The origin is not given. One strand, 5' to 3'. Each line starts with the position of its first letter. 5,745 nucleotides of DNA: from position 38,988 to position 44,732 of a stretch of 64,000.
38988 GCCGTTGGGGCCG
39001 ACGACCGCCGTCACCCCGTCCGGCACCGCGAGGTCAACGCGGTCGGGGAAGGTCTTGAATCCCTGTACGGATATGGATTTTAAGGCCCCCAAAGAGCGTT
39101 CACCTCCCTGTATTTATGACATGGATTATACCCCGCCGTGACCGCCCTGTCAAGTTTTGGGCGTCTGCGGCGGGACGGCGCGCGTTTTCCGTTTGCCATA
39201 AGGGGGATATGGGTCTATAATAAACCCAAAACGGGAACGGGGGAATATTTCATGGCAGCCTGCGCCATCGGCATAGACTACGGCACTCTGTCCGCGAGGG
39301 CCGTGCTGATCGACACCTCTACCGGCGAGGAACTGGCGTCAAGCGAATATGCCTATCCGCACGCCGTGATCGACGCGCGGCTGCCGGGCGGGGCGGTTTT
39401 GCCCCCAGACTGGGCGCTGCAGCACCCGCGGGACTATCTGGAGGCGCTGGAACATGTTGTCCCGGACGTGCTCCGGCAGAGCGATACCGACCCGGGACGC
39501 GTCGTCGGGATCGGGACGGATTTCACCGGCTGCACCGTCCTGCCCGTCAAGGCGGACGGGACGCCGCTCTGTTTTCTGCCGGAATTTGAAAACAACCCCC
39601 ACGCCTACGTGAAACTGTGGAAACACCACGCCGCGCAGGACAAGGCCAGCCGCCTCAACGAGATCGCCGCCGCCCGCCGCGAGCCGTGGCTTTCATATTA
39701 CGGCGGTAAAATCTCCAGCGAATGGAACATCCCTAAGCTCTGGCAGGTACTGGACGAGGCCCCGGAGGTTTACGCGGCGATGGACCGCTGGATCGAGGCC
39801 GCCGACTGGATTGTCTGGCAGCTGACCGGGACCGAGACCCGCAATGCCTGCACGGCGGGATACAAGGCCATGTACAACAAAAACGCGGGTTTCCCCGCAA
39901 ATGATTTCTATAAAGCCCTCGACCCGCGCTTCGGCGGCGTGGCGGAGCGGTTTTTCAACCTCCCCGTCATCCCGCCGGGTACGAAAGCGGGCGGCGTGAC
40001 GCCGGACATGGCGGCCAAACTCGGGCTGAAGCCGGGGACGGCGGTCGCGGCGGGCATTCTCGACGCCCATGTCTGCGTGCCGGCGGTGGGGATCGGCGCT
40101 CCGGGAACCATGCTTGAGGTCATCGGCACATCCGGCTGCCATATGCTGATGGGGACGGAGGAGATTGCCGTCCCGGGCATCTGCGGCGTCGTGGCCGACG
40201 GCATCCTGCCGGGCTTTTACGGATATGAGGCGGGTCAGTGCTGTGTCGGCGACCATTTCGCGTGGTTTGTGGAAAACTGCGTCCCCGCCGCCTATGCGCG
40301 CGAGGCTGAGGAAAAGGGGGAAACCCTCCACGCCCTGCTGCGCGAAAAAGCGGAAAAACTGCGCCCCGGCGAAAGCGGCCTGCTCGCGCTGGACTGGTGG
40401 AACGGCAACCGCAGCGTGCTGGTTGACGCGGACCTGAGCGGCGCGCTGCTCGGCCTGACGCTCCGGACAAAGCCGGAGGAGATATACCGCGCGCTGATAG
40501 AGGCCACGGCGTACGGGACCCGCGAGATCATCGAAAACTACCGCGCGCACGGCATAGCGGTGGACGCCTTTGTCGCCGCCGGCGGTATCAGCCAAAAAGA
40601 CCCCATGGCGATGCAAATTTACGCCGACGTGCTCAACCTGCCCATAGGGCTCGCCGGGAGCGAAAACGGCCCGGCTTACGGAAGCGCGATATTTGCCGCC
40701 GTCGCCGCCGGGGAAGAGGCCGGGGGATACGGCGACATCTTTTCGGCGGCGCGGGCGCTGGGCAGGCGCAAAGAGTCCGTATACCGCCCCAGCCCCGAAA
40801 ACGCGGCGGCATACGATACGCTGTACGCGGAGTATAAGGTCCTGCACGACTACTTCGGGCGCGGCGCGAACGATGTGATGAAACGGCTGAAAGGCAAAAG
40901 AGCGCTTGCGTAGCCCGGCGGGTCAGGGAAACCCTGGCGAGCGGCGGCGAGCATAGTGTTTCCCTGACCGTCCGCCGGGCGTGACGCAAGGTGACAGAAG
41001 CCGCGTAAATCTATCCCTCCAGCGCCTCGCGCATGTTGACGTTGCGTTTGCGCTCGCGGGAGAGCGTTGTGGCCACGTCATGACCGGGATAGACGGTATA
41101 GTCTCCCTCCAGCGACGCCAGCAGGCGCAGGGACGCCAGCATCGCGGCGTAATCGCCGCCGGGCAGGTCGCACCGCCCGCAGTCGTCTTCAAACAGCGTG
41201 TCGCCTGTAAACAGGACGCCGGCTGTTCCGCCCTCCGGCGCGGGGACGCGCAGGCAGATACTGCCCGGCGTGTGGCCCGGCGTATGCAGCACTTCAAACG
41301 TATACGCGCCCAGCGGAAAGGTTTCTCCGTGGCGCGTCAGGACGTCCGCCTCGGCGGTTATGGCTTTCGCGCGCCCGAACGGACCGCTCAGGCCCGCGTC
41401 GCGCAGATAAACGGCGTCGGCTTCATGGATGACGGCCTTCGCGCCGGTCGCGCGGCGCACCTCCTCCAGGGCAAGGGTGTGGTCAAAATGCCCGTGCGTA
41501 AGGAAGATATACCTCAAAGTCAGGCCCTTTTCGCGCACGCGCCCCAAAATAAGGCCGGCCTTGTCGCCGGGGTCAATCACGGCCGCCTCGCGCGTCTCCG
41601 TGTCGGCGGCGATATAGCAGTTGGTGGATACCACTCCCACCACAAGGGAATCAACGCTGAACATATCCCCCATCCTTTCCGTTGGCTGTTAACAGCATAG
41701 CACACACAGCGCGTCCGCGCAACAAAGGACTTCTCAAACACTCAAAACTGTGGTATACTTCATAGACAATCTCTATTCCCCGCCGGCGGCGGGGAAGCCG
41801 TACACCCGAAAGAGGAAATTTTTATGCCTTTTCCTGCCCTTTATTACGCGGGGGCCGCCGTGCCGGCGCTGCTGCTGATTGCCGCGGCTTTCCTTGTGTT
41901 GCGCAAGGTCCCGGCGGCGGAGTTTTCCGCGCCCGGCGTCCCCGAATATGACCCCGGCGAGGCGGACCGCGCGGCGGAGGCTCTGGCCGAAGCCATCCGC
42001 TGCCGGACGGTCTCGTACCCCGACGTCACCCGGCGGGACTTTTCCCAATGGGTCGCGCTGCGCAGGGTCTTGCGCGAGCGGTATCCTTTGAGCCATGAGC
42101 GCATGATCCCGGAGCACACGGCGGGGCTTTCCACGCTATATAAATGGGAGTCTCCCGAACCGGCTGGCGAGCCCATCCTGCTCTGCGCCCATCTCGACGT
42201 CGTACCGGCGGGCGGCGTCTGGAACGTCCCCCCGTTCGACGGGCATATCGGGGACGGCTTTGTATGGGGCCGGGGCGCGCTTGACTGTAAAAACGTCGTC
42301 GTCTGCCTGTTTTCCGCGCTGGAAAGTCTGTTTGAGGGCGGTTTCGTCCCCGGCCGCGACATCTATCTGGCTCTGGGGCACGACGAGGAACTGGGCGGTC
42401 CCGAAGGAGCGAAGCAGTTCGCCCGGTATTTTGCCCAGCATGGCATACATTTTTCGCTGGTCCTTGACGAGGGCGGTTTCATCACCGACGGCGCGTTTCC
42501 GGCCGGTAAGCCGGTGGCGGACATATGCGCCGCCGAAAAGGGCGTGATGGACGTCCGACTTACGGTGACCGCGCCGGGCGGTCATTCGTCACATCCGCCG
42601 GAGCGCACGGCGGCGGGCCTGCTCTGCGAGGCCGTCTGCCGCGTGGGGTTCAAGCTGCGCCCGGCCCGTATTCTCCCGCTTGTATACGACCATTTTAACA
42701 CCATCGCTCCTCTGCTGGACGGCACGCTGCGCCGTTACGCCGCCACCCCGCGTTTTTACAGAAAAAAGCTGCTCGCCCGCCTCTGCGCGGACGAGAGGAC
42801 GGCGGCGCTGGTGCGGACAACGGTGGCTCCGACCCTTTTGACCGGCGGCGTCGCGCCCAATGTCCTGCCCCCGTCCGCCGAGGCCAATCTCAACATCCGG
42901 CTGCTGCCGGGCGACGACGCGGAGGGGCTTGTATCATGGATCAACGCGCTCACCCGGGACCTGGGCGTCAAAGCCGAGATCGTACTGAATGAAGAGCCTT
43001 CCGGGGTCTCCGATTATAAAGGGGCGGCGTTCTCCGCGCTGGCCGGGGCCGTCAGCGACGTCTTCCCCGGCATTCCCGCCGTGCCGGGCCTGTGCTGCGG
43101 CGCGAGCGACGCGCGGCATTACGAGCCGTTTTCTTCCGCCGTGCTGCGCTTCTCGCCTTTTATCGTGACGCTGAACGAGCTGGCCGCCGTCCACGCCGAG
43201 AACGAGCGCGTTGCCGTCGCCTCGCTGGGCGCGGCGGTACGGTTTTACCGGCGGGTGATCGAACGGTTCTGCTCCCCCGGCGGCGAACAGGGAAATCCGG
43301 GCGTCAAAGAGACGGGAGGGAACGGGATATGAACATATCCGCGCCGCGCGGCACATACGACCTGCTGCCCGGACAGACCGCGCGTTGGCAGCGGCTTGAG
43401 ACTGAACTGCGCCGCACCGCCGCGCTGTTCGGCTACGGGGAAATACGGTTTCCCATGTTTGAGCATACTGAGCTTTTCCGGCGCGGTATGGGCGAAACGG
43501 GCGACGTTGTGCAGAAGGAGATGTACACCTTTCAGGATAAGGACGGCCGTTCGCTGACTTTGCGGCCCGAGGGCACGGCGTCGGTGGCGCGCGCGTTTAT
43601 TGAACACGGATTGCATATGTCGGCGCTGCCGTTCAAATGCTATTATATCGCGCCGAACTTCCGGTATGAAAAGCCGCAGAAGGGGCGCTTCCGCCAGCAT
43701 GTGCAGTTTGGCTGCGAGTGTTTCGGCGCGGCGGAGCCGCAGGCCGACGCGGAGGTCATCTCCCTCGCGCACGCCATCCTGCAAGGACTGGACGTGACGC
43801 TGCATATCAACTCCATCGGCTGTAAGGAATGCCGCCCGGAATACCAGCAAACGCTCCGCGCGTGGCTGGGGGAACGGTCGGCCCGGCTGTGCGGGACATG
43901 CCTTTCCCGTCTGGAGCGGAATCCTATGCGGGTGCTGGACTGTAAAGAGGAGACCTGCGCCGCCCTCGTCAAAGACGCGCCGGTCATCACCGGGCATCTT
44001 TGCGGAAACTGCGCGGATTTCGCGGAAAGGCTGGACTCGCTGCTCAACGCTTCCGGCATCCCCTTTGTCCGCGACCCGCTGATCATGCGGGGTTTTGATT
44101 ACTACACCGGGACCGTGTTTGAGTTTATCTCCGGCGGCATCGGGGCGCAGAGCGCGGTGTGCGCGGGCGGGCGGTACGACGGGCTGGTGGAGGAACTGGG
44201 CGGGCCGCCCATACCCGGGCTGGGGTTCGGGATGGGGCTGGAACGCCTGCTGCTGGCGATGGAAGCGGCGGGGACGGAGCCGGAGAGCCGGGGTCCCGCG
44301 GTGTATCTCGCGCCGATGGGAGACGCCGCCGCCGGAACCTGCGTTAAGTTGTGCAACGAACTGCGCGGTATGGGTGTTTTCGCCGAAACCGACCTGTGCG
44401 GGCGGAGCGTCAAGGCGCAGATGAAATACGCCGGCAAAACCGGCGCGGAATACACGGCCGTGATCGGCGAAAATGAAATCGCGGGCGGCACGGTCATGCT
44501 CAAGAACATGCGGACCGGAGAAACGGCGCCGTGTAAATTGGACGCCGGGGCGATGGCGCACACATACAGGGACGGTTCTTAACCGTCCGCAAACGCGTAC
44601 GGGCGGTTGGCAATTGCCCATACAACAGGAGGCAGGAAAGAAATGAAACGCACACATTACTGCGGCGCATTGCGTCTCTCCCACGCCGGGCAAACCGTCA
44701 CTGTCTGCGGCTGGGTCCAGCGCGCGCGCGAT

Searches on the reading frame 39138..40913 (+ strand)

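Call 35: search_protein_families(library=pfam, proteins=[window:39138-40913:+], max_evalue=0.00001)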
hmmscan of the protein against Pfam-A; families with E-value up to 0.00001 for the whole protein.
window:39138-40913:+ (591 aa): 2 families
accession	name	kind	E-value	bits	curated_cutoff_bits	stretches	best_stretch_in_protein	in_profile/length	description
PF02782.22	FGGY_C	-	1.9e-40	139.2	27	1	328-524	4-198/198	FGGY family of carbohydrate kinases, C-terminal domain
PF00370.27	FGGY_N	-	2.6e-15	57.1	28.8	1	43-311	2-240/245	FGGY family of carbohydrate kinases, N-terminal domain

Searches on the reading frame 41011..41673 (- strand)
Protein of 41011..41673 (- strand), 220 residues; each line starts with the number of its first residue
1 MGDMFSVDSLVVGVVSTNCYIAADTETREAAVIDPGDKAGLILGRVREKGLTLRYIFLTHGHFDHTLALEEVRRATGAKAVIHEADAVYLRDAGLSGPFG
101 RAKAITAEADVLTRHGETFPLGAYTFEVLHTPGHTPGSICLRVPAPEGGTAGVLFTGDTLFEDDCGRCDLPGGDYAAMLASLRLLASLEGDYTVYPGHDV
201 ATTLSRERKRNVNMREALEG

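Call 35: search_protein_families(library=pfam, proteins=[window:41011-41673:-], max_evalue=0.00001)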
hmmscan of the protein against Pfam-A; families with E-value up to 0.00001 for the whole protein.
window:41011-41673:- (220 aa): 1 family
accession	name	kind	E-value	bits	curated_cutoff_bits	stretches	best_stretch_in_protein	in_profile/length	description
PF00753.33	Lactamase_B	-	2.4e-32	112.9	22.7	1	13-198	2-196/196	Metallo-beta-lactamase superfamily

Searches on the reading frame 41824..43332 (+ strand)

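Call 35: search_protein_families(library=pfam, proteins=[window:41824-43332:+], max_evalue=0.00001)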
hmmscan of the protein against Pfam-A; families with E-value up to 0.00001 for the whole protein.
window:41824-43332:+ (502 aa): 2 families
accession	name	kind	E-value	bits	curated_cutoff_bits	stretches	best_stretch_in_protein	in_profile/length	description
PF01546.33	Peptidase_M20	-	1e-24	88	24.6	1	119-480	1-205/206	Peptidase family M20/M25/M40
PF07687.19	M20_dimer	-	9e-12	45.3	21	1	237-381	2-103/107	Peptidase dimerisation domain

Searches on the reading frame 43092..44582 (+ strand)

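Call 35: search_protein_families(library=pfam, proteins=[window:43092-44582:+], max_evalue=0.00001)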
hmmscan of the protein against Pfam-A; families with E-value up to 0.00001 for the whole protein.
window:43092-44582:+ (496 aa): 3 families
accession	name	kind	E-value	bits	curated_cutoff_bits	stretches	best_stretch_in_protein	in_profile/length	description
PF13393.11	tRNA-synt_His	-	2.6e-47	162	25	1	87-386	1-308/308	Histidyl-tRNA synthetase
PF00587.30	tRNA-synt_2b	-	5.5e-17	62.8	29.3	1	145-387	1-172/179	tRNA synthetase class II core domain (G, H, P, S and T)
PF03129.25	HGTP_anticodon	-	4e-12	46.6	21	1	404-483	2-84/94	Anticodon binding domain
